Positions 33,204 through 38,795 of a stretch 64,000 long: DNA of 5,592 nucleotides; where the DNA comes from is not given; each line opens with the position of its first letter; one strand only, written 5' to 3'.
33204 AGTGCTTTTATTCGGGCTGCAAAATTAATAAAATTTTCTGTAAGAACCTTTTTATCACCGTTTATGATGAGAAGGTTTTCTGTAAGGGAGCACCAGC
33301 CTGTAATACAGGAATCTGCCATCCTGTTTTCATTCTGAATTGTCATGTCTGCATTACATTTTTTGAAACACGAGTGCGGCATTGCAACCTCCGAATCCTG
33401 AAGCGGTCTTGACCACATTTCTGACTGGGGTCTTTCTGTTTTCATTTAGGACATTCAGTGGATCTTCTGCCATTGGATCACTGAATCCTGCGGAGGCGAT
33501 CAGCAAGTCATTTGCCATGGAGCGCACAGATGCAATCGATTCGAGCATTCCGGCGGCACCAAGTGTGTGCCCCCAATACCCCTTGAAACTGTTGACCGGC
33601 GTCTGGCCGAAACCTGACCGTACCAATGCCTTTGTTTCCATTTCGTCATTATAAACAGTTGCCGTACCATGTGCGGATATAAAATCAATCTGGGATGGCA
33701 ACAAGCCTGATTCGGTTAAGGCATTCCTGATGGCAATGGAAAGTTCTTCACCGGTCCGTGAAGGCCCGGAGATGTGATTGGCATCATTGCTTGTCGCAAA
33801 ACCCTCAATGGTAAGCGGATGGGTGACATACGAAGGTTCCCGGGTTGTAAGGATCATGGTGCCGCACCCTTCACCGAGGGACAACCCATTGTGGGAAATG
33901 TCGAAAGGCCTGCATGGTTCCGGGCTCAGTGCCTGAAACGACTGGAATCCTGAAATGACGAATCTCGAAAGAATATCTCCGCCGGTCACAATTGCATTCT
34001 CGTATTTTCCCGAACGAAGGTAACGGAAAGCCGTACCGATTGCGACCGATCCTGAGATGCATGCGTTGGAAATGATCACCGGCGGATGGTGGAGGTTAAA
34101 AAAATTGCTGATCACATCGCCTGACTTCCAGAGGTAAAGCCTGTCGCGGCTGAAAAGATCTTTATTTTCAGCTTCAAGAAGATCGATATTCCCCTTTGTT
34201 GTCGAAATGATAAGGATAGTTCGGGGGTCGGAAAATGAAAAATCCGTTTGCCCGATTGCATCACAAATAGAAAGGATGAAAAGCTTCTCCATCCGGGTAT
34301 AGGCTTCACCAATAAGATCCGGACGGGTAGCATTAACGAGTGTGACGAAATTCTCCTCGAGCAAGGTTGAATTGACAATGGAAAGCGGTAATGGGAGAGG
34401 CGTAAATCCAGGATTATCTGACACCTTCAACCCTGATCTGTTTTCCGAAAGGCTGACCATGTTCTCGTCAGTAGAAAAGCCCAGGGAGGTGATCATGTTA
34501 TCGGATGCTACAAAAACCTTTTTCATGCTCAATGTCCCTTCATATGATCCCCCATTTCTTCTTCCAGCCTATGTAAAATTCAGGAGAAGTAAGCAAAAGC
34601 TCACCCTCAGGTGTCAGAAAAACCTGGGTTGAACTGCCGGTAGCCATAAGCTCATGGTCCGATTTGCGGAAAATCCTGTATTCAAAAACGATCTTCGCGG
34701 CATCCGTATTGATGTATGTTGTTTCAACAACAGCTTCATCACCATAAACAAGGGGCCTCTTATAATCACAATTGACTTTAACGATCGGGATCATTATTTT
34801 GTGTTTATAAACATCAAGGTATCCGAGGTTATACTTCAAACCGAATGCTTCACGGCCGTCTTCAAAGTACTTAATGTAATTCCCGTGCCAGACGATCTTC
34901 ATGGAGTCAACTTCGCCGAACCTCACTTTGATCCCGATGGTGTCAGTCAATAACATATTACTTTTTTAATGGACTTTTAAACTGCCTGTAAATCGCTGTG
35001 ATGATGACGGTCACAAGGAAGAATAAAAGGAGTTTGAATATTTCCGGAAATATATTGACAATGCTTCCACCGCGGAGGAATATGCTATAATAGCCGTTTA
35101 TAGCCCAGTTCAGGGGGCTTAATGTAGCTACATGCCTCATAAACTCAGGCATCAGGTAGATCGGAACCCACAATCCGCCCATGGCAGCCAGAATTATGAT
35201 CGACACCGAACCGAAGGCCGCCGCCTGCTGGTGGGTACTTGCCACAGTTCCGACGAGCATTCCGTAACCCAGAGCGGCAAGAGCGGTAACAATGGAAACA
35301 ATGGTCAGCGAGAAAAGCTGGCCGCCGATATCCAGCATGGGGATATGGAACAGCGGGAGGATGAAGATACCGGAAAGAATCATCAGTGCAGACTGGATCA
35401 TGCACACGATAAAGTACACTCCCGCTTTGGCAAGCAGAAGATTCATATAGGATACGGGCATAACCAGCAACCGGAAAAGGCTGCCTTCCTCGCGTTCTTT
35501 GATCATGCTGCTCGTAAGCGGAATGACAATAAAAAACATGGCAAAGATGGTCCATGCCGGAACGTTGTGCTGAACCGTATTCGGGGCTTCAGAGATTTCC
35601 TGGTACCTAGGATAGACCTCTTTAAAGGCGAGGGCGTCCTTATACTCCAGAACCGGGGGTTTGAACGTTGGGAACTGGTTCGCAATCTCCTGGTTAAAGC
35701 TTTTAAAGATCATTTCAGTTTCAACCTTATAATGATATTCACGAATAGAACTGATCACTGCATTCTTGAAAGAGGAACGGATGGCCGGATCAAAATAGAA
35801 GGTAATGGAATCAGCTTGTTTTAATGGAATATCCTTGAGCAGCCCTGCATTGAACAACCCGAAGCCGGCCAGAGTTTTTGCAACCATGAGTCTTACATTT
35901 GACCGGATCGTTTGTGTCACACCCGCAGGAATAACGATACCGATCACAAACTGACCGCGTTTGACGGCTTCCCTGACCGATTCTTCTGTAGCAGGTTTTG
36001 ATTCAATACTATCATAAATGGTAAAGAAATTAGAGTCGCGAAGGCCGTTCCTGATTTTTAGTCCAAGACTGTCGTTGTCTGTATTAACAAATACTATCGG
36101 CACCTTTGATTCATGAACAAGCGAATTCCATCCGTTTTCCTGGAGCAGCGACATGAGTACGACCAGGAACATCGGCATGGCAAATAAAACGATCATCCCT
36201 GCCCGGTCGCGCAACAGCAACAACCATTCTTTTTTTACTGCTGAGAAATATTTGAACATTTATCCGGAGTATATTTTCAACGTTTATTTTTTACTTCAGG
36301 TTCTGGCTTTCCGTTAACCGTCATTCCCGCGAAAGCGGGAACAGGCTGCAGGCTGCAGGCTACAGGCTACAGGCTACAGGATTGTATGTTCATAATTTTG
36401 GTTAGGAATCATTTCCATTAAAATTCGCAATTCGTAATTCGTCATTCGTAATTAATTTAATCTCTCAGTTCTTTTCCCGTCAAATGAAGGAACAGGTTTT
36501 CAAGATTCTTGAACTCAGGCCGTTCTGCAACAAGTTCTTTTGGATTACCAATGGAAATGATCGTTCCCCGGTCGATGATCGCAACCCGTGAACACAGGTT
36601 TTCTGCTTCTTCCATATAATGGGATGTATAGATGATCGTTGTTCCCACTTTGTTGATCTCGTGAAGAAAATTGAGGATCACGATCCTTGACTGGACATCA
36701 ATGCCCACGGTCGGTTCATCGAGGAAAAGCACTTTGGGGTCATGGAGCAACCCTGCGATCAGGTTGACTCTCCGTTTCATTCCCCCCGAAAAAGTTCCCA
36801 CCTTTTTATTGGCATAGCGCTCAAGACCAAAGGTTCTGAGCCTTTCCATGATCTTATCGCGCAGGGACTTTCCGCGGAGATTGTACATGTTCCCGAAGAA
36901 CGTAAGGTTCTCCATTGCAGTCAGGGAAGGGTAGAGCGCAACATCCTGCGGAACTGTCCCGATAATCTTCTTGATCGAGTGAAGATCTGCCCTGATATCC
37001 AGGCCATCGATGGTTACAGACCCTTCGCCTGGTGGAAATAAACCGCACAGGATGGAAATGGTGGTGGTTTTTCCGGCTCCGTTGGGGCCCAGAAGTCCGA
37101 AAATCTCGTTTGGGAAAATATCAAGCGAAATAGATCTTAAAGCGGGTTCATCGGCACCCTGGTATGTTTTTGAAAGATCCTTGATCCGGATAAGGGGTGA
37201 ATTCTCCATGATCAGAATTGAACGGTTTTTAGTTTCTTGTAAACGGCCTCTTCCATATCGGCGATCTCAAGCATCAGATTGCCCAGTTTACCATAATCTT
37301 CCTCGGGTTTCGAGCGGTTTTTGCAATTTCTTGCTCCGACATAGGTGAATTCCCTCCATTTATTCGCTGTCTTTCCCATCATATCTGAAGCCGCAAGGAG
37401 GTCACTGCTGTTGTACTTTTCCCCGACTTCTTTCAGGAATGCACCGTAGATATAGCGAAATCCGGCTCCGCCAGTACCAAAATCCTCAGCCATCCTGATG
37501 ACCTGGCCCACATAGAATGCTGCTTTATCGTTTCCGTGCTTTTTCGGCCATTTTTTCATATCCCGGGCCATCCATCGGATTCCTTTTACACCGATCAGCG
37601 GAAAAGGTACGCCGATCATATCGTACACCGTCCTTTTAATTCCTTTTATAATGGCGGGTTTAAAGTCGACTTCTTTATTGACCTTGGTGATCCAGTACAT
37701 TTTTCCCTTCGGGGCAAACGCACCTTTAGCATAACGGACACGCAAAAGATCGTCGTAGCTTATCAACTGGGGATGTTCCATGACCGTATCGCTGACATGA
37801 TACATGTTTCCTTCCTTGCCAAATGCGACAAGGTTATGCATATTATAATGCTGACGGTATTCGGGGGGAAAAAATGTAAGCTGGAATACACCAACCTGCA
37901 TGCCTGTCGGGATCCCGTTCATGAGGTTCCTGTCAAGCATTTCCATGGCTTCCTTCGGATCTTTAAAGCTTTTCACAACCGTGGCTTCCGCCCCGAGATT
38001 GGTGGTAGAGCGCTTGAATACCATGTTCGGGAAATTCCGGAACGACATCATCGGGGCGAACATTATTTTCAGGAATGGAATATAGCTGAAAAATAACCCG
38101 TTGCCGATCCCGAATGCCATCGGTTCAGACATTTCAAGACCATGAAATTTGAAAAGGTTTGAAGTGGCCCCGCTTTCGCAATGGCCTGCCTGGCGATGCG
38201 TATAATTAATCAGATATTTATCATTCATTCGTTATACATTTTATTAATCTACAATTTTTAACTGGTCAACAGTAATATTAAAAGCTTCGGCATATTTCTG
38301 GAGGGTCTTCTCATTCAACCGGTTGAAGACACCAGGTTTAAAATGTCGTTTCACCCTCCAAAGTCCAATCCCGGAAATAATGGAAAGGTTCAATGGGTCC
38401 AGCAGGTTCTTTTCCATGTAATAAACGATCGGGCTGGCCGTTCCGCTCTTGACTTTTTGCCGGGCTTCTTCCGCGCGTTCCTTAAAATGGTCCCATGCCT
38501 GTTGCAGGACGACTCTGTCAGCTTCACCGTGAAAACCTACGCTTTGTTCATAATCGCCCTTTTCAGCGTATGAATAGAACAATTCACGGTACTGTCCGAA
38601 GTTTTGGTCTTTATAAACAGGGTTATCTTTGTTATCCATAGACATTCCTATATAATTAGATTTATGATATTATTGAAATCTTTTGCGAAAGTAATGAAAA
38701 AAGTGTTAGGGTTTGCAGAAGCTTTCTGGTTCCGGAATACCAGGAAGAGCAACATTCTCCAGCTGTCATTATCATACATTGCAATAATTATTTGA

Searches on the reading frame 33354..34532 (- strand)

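Call 6: search_protein_families(library=pfam, proteins=[window:33354-34532:-], max_evalue=0.01)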
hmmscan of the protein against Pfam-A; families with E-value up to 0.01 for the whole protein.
window:33354-34532:- (392 aa): 3 families
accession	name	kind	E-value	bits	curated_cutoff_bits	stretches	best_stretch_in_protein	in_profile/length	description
PF02801.28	Ketoacyl-synt_C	-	7.2e-23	81.3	20.8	1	241-349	3-117/119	Beta-ketoacyl synthase, C-terminal domain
PF00109.32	ketoacyl-synt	-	1.5e-15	57.9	20.8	1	141-232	157-250/252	Beta-ketoacyl synthase, N-terminal domain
PF08545.16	ACP_syn_III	-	4.9e-05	23.6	24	1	154-192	3-41/80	3-Oxoacyl-[acyl-carrier-protein (ACP)] synthase III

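Call 13: search_protein_families(library=ncbifam, proteins=[window:33354-34532:-], max_evalue=0.00001)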
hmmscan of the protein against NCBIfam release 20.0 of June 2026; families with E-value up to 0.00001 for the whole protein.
window:33354-34532:- (392 aa): 18 families
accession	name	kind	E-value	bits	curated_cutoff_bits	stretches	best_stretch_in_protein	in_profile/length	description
NF006618.0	PRK09185.1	subfamily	2.9e-62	211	407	1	80-391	73-392/394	beta-ketoacyl-ACP synthase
TIGR03150.1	fabF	equivalog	4.3e-52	177.2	493.75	1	141-390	144-407/407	beta-ketoacyl-ACP synthase II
NF058662.1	cispenta_AmcF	equivalog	6e-50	170.3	325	1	75-390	55-368/369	cispentacin biosynthesis acyltransferase subunit AmcF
NF005589.0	PRK07314.1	subfamily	7.5e-50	169.9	387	1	145-392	151-412/413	beta-ketoacyl-ACP synthase II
NF004618.0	PRK05952.1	equivalog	9.6e-46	156.4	455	1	156-391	145-382/384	beta-ketoacyl-ACP synthase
NF006587.0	PRK09116.1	equivalog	5.2e-41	140.7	470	1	141-392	147-407/408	beta-ketoacyl-ACP synthase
NF004970.0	PRK06333.1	subfamily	2.4e-39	135.4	525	1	142-391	157-421/424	beta-ketoacyl-ACP synthase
NF005490.0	PRK07103.1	equivalog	3.2e-39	135.2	445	1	140-391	151-412/414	polyketide beta-ketoacyl:acyl carrier protein synthase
NF006274.0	PRK08439.1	equivalog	7.8e-39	133.6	621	1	138-392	142-406/406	beta-ketoacyl-ACP synthase II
NF005076.0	PRK06501.1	equivalog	8e-36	123.8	629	1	138-390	155-421/425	beta-ketoacyl-ACP synthase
NF005916.1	PRK07910.1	equivalog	2.8e-32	112.2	560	1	156-391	169-417/418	KasA/KasB family beta-ketoacyl-ACP synthase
NF006434.0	PRK08722.1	equivalog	5.2e-29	101.3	759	1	142-392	148-414/414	beta-ketoacyl-ACP synthase II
NF005935.0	PRK07967.1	equivalog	6.2e-25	87.9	630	1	142-392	146-404/406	beta-ketoacyl-ACP synthase I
NF040607.1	mycolic_Pks13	equivalog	5.8e-22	77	2100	1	141-391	254-525/1680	polyketide synthase Pks13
NF045894.1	PKS_plus_SDR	equivalog_domain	6.3e-21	73.8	1740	1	141-348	156-374/1515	type I polyketide synthase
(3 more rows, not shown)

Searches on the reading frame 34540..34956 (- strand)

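Call 7: search_protein_families(library=pfam, proteins=[window:34540-34956:-], max_evalue=0.01)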
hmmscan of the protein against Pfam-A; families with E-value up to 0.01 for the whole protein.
window:34540-34956:- (138 aa): 2 families
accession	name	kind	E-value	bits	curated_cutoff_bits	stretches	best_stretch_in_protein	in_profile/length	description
PF13279.12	4HBT_2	-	4.3e-16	59.9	25.5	1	11-114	1-104/122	Thioesterase-like superfamily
PF03061.28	4HBT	-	2.5e-11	44.2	20.6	1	20-102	2-77/79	Thioesterase superfamily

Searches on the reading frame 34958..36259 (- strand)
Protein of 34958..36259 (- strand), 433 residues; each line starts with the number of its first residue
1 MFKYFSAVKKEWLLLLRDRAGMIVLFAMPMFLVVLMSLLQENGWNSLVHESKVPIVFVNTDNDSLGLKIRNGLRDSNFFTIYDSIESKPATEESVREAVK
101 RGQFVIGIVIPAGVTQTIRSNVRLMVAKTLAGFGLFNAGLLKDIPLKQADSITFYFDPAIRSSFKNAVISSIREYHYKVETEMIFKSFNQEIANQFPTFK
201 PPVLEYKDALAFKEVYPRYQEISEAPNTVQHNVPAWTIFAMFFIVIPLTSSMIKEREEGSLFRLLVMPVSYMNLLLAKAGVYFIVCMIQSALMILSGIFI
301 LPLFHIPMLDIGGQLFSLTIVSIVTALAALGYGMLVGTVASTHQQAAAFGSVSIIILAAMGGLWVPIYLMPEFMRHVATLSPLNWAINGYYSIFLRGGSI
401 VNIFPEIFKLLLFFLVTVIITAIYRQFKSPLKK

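Call 7: search_protein_families(library=pfam, proteins=[window:34958-36259:-], max_evalue=0.01)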
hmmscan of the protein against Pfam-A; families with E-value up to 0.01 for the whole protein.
window:34958-36259:- (433 aa): 4 families
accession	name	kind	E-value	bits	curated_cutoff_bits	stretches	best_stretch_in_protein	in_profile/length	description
PF12698.13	ABC2_membrane_3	-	7.9e-32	111.1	31.6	1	22-422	4-346/347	ABC-2 family transporter protein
PF01061.29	ABC2_membrane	-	1.4e-18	67.7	26.9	1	227-394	46-210/211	ABC-2 type transporter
PF12679.13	ABC2_membrane_2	-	1.7e-12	47.6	27.2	1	8-422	4-272/283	ABC-2 family transporter protein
PF12730.13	ABC2_membrane_4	-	8.6e-07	29.5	27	1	234-331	52-151/179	ABC-2 family transporter protein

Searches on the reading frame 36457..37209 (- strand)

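Call 7: search_protein_families(library=pfam, proteins=[window:36457-37209:-], max_evalue=0.01)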
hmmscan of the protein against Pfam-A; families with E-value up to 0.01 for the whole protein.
window:36457-37209:- (250 aa): 2 families
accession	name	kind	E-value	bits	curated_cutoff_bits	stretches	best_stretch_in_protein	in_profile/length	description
PF00005.33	ABC_tran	-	1.6e-32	113.4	25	1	24-167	1-136/137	ABC transporter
PF13304.12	AAA_21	-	5.6e-10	40.2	27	1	73-197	173-298/304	AAA domain, putative AbiEii toxin, Type IV TA system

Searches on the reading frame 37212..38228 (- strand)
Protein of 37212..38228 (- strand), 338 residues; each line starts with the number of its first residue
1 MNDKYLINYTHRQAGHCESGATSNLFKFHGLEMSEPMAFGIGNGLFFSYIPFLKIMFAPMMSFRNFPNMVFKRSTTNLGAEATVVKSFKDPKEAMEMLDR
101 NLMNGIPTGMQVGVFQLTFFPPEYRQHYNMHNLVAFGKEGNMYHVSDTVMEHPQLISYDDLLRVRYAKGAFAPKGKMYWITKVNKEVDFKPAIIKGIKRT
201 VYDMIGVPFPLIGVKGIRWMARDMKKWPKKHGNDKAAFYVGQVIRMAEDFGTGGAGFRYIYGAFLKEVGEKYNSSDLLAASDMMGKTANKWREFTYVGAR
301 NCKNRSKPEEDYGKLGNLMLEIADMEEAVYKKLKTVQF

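Call 7: search_protein_families(library=pfam, proteins=[window:37212-38228:-], max_evalue=0.01)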
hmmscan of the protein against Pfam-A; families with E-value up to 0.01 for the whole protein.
window:37212-38228:- (338 aa): 2 families
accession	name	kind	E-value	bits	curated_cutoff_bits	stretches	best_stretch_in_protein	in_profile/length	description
PF16169.10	DUF4872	-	1.4e-48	165.3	28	1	159-333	1-173/173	Domain of unknown function (DUF4872)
PF14399.12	BtrH_N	-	1.3e-39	135.9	29.7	1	16-148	1-134/134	Butirosin biosynthesis protein H, N-terminal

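Call 13: search_protein_families(library=ncbifam, proteins=[window:37212-38228:-], max_evalue=0.00001)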
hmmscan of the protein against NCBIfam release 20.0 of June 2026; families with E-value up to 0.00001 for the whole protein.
window:37212-38228:- (338 aa): 1 family
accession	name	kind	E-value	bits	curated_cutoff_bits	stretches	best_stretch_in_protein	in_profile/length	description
NF053550.1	DarH_acyl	equivalog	8.8e-120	399.7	300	1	8-334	1-325/325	BtrH-related acyltransferase DarH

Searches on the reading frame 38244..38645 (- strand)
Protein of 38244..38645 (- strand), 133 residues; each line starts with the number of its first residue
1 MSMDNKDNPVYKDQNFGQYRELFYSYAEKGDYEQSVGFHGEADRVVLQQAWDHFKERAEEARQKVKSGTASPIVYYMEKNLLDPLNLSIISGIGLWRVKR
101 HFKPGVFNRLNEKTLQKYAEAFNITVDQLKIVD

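Call 7: search_protein_families(library=pfam, proteins=[window:38244-38645:-], max_evalue=0.01)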
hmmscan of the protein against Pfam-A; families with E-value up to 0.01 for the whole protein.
window:38244-38645:- (133 aa): 0 families

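Call 11: search_protein_families(library=ncbifam, proteins=[window:38244-38645:-], max_evalue=0.01)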
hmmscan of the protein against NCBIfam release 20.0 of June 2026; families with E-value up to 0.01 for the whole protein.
window:38244-38645:- (133 aa): 2 families
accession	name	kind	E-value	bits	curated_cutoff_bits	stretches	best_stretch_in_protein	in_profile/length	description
NF053536.1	DarG_fam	subfamily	5.2e-37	126.9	70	1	3-131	1-129/131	DarG family dialkylresorcinol biosynthesis protein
NF053545.1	flexirubin_DarG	equivalog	9.4e-36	122.8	170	1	17-130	16-129/129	flexirubin biosynthesis protein DarG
